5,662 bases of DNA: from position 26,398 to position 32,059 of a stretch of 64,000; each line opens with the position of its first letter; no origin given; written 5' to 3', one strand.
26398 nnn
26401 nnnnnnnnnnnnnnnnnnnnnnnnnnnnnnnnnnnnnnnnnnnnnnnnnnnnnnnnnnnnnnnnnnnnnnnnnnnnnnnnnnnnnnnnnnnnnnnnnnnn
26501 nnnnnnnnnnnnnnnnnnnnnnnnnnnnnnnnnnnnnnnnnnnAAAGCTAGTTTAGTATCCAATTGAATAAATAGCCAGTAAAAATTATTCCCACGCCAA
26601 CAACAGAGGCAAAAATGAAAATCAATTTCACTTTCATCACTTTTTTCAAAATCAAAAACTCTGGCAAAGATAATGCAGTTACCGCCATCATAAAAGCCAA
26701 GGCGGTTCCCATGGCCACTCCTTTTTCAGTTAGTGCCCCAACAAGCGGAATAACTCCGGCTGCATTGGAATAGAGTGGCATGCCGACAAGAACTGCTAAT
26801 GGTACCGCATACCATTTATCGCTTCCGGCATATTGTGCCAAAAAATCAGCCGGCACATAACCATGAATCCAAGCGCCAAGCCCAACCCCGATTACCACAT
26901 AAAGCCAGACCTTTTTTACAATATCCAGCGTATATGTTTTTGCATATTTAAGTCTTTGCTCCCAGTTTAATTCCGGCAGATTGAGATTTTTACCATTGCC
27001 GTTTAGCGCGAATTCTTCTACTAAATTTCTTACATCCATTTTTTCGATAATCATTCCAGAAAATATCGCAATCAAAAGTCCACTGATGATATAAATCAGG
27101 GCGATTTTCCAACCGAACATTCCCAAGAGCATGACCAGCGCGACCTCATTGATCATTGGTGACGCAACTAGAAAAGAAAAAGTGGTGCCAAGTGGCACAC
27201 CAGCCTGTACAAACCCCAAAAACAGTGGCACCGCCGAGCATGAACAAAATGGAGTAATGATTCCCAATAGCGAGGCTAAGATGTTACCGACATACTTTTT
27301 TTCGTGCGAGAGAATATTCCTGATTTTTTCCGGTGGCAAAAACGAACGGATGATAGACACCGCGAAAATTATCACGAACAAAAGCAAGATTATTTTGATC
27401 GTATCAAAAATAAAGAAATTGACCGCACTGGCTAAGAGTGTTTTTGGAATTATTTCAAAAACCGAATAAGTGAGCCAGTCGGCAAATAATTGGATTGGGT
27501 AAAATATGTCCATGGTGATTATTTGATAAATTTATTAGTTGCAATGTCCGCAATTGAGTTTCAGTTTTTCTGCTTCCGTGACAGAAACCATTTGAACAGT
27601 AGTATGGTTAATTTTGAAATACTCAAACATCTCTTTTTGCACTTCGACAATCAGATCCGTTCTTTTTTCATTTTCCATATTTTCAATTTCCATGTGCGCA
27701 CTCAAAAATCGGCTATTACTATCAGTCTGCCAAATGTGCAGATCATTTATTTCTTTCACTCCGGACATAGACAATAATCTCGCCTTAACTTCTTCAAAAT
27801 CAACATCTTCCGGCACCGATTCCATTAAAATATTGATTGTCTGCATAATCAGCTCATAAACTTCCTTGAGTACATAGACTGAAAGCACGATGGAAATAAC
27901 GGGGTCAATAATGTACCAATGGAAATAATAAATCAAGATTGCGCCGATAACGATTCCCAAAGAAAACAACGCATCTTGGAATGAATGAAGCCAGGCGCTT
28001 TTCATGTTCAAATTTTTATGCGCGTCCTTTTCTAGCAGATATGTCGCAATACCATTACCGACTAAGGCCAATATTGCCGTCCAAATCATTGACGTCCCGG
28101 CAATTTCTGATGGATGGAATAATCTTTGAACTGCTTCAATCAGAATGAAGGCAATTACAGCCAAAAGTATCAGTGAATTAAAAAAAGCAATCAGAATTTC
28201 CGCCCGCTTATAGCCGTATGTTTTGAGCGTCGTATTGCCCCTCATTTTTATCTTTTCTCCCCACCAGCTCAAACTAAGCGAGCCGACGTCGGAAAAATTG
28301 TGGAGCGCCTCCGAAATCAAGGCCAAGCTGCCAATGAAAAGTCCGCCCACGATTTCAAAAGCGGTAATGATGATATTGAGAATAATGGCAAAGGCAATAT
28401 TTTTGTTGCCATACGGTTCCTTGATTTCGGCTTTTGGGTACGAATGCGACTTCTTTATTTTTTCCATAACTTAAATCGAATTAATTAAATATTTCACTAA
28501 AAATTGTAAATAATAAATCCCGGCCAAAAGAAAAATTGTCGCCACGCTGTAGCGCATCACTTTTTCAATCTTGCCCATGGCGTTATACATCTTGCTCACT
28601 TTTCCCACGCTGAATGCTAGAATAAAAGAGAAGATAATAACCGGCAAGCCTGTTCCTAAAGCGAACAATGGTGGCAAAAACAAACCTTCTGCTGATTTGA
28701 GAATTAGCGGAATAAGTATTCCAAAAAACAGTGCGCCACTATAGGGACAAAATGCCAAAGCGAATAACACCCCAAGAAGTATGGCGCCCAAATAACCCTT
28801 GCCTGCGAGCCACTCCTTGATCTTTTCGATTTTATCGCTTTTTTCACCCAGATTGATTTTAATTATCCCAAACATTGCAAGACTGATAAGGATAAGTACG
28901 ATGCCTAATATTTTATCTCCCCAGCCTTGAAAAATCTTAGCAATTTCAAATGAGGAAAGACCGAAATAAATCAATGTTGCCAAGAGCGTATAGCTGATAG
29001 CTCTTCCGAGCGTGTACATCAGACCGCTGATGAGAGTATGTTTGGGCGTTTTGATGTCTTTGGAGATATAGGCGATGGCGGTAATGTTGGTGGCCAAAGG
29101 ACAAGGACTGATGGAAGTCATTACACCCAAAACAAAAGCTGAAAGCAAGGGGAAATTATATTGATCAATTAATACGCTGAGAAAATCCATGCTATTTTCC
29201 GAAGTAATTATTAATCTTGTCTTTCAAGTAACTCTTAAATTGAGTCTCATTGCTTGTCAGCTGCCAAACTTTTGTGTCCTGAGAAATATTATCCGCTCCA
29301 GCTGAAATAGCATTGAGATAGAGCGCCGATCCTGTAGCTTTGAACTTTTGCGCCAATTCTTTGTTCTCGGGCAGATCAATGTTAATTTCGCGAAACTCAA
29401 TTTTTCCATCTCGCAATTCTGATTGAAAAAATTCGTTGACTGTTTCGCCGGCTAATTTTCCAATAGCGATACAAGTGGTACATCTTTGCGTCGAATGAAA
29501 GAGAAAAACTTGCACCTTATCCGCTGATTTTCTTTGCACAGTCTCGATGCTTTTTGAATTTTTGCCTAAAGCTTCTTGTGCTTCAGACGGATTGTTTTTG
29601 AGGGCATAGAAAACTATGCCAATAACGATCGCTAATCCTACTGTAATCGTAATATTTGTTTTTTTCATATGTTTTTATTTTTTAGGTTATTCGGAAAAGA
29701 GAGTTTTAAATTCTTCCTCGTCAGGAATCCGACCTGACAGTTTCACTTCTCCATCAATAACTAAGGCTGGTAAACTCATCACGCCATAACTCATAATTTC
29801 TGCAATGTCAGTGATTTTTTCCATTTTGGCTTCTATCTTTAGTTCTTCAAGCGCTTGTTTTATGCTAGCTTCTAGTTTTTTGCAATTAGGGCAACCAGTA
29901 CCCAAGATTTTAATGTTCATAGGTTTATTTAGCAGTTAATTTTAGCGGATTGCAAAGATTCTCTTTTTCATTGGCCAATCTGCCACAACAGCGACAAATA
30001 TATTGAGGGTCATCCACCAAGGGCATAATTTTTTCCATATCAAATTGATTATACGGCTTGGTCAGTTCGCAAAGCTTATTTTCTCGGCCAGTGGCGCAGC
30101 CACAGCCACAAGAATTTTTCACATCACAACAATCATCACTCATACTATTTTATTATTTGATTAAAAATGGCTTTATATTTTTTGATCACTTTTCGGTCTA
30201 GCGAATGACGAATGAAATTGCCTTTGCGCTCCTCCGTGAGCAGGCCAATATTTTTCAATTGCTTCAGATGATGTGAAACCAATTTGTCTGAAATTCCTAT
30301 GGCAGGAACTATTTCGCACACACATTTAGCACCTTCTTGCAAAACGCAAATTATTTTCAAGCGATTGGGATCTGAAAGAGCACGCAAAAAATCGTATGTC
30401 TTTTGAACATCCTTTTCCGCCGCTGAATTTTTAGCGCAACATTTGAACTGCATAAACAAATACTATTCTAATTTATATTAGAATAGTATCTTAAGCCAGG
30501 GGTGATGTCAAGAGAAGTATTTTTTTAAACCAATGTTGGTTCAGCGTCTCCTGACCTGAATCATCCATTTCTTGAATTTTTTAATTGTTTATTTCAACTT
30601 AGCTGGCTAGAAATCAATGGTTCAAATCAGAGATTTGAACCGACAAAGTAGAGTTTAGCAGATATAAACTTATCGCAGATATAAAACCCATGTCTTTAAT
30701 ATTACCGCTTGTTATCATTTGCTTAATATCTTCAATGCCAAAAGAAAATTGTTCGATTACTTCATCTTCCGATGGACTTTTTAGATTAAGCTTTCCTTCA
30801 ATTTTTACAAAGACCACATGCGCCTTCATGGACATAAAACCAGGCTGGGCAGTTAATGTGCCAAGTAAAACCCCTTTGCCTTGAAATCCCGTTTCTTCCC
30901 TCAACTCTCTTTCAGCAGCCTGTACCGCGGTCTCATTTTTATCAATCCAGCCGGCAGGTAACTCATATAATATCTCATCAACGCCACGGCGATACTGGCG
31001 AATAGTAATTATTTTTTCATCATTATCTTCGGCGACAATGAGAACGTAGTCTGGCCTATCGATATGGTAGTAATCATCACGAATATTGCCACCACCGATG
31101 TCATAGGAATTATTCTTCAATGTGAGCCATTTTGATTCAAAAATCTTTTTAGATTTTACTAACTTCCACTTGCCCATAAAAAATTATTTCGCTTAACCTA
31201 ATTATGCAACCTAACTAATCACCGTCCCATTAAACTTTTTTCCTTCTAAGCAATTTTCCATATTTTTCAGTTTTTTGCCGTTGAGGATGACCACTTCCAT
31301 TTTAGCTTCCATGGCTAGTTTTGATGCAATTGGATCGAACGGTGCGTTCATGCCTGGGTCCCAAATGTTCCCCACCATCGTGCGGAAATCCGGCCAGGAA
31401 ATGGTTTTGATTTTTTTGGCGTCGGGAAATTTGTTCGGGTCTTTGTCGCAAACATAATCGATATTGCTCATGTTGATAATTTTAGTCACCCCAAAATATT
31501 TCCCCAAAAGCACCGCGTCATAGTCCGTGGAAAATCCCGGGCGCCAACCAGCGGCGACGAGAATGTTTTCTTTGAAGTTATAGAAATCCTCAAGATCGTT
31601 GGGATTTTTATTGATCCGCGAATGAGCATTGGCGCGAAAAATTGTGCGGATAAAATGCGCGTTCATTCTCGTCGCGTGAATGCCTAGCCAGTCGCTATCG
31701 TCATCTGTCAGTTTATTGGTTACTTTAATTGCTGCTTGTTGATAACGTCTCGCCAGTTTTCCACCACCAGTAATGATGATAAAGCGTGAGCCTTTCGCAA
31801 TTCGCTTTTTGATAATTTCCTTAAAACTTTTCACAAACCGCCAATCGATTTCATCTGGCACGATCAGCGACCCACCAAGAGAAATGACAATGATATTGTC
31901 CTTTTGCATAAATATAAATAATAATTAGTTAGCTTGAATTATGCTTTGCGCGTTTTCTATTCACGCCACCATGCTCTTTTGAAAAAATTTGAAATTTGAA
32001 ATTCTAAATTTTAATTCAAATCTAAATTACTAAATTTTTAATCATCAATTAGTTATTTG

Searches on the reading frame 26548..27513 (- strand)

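Call 69: search_protein_families(library=pfam, max_evalue=0.000001, proteins=[window:26548-27513:-])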
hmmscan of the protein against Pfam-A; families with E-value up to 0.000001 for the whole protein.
window:26548-27513:- (321 aa): 1 family
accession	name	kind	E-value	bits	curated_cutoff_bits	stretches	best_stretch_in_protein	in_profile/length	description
PF03773.19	ArsP_1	-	7.7e-77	258.8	32.3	1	27-317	2-293/294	Predicted permease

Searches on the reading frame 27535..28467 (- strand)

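Call 69: search_protein_families(library=pfam, max_evalue=0.000001, proteins=[window:27535-28467:-])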
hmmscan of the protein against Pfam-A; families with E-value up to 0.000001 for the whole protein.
window:27535-28467:- (310 aa): 2 families
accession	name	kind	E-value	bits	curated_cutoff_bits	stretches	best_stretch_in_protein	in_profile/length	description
PF01545.26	Cation_efflux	-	1e-41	143.4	26.6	1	26-215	3-198/198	Cation efflux family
PF16916.11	ZT_dimer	-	7.5e-13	48.7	26.7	1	219-293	1-75/78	Dimerisation domain of Zinc Transporter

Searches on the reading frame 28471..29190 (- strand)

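Call 69: search_protein_families(library=pfam, max_evalue=0.000001, proteins=[window:28471-29190:-])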
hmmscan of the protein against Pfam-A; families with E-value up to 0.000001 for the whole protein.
window:28471-29190:- (239 aa): 1 family
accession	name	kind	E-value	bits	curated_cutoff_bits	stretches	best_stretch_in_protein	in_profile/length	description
PF13386.12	DsbD_2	-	5.2e-19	69.4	24.9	1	18-202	2-185/199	Cytochrome C biogenesis protein transmembrane region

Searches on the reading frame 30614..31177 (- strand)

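Call 69: search_protein_families(library=pfam, max_evalue=0.000001, proteins=[window:30614-31177:-])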
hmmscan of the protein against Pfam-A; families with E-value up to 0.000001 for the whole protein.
window:30614-31177:- (187 aa): 1 family
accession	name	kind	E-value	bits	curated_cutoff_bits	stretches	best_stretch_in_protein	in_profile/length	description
PF00293.34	NUDIX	-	1.4e-12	48.2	21.1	1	42-151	3-118/134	NUDIX domain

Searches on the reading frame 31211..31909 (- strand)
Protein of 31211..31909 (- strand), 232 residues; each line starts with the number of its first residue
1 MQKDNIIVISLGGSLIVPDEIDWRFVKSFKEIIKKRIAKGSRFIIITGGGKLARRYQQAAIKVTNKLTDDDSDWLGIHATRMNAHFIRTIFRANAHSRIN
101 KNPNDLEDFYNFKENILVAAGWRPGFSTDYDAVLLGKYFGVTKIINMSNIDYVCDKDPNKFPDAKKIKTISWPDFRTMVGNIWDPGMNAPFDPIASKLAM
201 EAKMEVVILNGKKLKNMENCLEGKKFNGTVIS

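Call 69: search_protein_families(library=pfam, max_evalue=0.000001, proteins=[window:31211-31909:-])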
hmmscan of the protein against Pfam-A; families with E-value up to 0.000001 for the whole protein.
window:31211-31909:- (232 aa): 1 family
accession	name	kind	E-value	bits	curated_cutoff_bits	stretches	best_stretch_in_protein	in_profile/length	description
PF00696.33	AA_kinase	-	2.9e-29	102.9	24.9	1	5-210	1-234/234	Amino acid kinase family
